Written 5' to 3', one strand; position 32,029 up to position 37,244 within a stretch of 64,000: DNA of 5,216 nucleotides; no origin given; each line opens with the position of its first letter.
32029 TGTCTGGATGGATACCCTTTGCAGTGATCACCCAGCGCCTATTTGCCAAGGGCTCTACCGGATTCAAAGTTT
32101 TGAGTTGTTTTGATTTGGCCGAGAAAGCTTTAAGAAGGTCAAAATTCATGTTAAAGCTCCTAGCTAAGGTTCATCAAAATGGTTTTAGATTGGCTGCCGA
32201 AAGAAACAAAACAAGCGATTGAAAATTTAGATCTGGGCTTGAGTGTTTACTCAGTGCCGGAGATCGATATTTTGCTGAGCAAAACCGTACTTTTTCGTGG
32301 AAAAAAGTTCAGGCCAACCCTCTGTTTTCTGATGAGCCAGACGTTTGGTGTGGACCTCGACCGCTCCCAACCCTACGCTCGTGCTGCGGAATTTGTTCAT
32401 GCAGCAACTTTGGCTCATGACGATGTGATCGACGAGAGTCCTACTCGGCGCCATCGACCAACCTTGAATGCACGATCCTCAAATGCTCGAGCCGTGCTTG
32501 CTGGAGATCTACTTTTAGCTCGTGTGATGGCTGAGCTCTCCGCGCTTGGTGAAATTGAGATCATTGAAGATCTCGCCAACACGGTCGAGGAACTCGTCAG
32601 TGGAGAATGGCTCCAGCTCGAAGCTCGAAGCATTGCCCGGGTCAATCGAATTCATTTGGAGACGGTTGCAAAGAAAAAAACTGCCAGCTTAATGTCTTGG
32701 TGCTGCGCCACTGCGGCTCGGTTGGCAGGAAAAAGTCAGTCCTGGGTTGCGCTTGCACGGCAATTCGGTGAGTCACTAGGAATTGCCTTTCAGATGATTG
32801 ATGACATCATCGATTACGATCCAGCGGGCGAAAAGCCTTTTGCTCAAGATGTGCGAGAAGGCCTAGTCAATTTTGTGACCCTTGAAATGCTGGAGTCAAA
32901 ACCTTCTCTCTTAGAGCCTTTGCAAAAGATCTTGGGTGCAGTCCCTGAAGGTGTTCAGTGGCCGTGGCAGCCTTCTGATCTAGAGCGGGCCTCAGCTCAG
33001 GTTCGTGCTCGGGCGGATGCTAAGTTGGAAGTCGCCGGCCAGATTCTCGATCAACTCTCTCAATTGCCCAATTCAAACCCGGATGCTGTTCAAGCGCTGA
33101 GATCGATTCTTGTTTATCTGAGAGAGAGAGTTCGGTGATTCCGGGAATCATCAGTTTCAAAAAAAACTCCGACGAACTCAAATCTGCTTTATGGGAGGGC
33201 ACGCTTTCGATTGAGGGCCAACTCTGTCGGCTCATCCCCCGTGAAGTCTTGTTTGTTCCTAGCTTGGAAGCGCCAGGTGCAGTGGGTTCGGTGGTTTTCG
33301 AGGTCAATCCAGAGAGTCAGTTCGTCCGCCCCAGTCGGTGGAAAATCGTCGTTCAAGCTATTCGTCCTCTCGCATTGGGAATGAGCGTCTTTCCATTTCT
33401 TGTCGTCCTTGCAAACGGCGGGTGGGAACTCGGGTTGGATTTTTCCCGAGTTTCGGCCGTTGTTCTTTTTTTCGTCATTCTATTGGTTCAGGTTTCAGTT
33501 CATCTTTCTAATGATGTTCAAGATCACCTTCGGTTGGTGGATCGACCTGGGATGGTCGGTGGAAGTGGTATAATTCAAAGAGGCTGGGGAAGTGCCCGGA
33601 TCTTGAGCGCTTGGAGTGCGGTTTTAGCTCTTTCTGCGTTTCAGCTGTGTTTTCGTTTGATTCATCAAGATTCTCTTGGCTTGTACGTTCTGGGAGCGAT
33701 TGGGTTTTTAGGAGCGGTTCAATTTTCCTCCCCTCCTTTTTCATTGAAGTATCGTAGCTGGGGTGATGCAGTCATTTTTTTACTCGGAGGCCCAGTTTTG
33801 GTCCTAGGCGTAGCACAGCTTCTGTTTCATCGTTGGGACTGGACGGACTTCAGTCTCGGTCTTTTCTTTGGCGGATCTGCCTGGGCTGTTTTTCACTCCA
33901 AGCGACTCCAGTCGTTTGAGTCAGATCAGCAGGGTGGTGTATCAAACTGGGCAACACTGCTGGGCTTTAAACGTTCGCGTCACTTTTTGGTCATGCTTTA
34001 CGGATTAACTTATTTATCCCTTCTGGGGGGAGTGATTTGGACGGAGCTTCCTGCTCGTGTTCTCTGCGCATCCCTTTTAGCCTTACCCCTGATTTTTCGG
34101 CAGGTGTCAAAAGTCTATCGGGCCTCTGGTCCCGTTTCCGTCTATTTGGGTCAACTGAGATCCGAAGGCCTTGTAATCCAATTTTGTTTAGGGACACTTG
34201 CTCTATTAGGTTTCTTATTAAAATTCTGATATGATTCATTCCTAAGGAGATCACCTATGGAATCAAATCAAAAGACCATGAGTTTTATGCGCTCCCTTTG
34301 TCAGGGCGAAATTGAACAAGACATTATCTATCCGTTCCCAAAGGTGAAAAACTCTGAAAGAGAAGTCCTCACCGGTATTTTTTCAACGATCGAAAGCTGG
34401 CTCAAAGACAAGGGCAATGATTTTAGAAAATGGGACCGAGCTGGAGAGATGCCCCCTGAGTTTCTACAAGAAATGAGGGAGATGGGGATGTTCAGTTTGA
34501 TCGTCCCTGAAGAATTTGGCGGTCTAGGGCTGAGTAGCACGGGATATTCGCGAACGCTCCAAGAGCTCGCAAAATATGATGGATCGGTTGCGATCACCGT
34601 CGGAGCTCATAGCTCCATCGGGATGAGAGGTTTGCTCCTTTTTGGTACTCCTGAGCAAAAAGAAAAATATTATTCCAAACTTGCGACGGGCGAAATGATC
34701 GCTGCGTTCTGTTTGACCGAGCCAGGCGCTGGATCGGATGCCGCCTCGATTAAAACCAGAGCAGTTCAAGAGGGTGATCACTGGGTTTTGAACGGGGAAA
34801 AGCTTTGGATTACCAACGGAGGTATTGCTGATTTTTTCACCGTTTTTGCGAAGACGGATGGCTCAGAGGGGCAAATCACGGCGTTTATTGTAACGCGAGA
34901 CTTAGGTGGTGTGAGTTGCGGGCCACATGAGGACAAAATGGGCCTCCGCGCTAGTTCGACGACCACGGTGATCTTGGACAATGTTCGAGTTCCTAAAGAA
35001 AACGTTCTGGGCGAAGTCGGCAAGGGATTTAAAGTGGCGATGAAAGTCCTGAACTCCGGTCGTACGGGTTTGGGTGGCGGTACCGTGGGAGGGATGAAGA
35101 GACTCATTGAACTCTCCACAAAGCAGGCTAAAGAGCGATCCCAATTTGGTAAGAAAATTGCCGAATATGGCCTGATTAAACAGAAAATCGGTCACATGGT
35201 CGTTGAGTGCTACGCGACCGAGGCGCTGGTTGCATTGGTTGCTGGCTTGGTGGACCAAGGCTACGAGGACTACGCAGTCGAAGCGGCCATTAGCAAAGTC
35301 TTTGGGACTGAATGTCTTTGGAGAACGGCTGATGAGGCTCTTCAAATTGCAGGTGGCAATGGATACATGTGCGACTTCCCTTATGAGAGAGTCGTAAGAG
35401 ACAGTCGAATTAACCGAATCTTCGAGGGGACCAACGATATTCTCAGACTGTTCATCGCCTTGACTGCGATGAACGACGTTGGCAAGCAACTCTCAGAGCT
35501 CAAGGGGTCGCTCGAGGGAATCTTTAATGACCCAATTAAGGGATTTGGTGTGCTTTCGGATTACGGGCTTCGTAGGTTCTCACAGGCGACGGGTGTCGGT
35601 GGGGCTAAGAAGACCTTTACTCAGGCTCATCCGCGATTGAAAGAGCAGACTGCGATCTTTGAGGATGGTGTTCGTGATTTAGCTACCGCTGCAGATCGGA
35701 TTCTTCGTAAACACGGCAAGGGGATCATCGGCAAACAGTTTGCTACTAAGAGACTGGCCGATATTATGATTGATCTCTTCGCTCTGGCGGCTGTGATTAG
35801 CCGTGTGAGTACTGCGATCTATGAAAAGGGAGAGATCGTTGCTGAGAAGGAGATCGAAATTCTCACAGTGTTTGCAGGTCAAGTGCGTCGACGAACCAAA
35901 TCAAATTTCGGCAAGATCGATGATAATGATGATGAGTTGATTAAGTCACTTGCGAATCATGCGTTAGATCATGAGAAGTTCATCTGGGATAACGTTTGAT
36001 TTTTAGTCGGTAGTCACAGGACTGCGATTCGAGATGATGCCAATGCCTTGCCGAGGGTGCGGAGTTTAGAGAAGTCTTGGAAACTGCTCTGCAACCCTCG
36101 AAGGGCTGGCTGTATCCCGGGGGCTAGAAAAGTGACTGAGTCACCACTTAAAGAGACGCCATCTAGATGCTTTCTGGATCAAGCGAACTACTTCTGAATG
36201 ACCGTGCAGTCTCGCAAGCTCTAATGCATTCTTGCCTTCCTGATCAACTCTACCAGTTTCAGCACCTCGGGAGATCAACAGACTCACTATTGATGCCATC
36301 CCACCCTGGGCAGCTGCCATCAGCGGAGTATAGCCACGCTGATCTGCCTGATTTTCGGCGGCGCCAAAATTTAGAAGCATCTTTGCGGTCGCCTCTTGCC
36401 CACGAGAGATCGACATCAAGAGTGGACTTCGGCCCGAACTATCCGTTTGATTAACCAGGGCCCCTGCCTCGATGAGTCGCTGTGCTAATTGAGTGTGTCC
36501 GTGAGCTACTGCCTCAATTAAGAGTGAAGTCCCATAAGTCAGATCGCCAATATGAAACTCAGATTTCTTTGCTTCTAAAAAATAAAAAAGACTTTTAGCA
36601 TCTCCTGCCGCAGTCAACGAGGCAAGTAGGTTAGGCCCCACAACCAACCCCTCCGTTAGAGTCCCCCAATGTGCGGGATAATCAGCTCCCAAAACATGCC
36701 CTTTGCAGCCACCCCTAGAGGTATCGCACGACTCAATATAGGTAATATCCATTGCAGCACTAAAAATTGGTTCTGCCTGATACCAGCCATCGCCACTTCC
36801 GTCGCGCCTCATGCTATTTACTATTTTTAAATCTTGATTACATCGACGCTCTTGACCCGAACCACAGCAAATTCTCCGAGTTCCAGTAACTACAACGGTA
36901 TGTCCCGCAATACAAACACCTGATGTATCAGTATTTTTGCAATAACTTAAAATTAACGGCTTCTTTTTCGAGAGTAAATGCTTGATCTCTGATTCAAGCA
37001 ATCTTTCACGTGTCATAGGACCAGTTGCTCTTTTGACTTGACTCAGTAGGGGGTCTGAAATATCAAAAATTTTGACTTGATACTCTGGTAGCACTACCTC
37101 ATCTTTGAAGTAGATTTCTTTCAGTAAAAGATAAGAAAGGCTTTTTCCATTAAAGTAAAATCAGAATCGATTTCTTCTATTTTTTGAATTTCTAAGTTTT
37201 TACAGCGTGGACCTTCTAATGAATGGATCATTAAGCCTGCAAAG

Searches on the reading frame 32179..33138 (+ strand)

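Call 26: search_protein_families(library=pfam, proteins=[window:32179-33138:+], max_evalue=0.0001)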
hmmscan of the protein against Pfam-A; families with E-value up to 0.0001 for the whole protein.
window:32179-33138:+ (319 aa): 1 family
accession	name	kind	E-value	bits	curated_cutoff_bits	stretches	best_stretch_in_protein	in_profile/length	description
PF00348.22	polyprenyl_synt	-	1.5e-48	165.7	27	1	35-254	10-236/251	Polyprenyl synthetase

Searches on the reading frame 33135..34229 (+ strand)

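Call 26: search_protein_families(library=pfam, proteins=[window:33135-34229:+], max_evalue=0.0001)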
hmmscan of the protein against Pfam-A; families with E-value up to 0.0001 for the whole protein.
window:33135-34229:+ (364 aa): 1 family
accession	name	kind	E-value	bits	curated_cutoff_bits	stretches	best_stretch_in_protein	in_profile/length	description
PF01040.23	UbiA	-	2.2e-12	47.3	34.2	1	103-325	17-230/250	UbiA prenyltransferase family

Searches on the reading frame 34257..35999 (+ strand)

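Call 26: search_protein_families(library=pfam, proteins=[window:34257-35999:+], max_evalue=0.0001)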
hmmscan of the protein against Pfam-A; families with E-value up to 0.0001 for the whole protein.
window:34257-35999:+ (580 aa): 5 families
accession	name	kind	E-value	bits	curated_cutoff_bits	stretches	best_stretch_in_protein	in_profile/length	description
PF00441.29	Acyl-CoA_dh_1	-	9.1e-40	136.7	22.4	1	255-401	1-146/150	Acyl-CoA dehydrogenase, C-terminal domain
PF02770.24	Acyl-CoA_dh_M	-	3.7e-27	94.8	33.3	1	150-243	1-97/97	Acyl-CoA dehydrogenase, middle domain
PF02771.21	Acyl-CoA_dh_N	-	1.5e-25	90.2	22.9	1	48-146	14-113/113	Acyl-CoA dehydrogenase, N-terminal domain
PF21343.2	ACAD9-ACADV_C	-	1.5e-22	80.6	27.8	1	459-570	1-115/120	ACAD9/ACADV, C-terminal domain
PF08028.16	Acyl-CoA_dh_2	-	1.8e-10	41.7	22.7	1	277-393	8-133/134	Acyl-CoA dehydrogenase, C-terminal domain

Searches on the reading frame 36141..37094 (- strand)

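Call 26: search_protein_families(library=pfam, proteins=[window:36141-37094:-], max_evalue=0.0001)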
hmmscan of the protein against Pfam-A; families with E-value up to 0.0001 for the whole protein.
window:36141-37094:- (317 aa): 6 families
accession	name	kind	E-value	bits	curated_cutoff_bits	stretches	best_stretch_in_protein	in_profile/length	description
PF12796.13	Ank_2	-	3.4e-20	72.8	27.3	2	239-306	15-79/90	Ankyrin repeats (3 copies)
PF00023.36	Ank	-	5.3e-17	61.4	21.1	0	254-280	2-28/33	Ankyrin repeat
PF13637.12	Ank_4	-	5.3e-12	46.1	22.7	1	194-241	3-50/50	Ankyrin repeats (many copies)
PF13857.12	Ank_5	-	9.8e-11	42.2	27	1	241-294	2-56/56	Ankyrin repeats (many copies)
PF13606.12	Ank_3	-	1.4e-09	37.7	22.3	0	254-279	2-27/30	Ankyrin repeat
PF24521.3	Ank_KRIT1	-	6.1e-05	23.2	80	0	191-295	21-126/149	KRIT1 ankyrin-repeats domain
